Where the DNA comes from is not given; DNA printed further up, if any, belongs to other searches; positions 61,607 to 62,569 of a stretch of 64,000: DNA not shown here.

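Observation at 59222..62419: Minimal ACP + Cys-less KS-like + KS + unknown four-gene module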

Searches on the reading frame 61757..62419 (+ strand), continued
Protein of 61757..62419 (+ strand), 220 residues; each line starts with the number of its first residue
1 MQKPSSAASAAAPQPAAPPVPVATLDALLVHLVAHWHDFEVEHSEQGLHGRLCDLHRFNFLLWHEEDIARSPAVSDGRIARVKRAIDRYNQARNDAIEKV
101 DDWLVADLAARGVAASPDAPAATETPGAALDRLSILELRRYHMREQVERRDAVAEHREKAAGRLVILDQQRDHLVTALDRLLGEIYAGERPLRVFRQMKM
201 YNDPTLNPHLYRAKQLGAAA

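Call 100: search_protein_families(library=pfam, proteins=[L155:6875-8635:+, L155:5732-6841:+, L155:8622-9701:+, L156:6962-7552:+, L157:6848-7453:+, L157:9233-10096:+, L156:7521-9758:-], max_evalue=0.01)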
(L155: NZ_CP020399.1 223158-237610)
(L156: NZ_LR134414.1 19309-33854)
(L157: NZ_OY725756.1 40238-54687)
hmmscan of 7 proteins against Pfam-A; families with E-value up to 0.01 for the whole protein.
L155:6875-8635:+ (586 aa): 3 families
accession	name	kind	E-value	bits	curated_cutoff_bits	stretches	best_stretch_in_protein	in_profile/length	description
PF14063.11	DUF4254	-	3.1e-50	170.2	27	1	37-177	2-144/144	Protein of unknown function (DUF4254)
PF00535.33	Glycos_transf_2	-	1.5e-09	38.4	23.3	1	316-436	2-117/168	Glycosyl transferase family 2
PF13641.12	Glyco_tranf_2_3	-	6.7e-06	26.7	27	1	314-542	3-196/230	Glycosyltransferase like family 2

L155:5732-6841:+ (369 aa): 1 family
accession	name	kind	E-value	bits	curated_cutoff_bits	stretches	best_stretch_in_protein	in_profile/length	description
PF01075.23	Glyco_transf_9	-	7.1e-27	94.7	22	1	105-328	8-228/247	Glycosyltransferase family 9 (heptosyltransferase)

L155:8622-9701:+ (359 aa): 1 family
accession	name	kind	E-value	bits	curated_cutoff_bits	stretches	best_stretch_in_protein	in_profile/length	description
PF01075.23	Glyco_transf_9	-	7.7e-24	84.8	22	1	168-306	86-221/247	Glycosyltransferase family 9 (heptosyltransferase)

L156:6962-7552:+ (196 aa): 1 family
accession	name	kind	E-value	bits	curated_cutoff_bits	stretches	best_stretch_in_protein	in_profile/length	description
PF14063.11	DUF4254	-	6.3e-50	169.2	27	1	37-177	3-144/144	Protein of unknown function (DUF4254)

L157:6848-7453:+ (201 aa): 1 family
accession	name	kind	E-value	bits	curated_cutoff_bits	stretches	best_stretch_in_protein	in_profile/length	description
PF14063.11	DUF4254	-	2.3e-64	216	27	1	40-181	3-144/144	Protein of unknown function (DUF4254)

L157:9233-10096:+ (287 aa): 0 families

L156:7521-9758:- (745 aa): 1 family
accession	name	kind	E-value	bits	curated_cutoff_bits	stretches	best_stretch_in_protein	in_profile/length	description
PF20990.2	DUF2207_C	-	0.0042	17.3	33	0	368-476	103-215/247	Predicted membrane protein (DUF2207) C-terminal domain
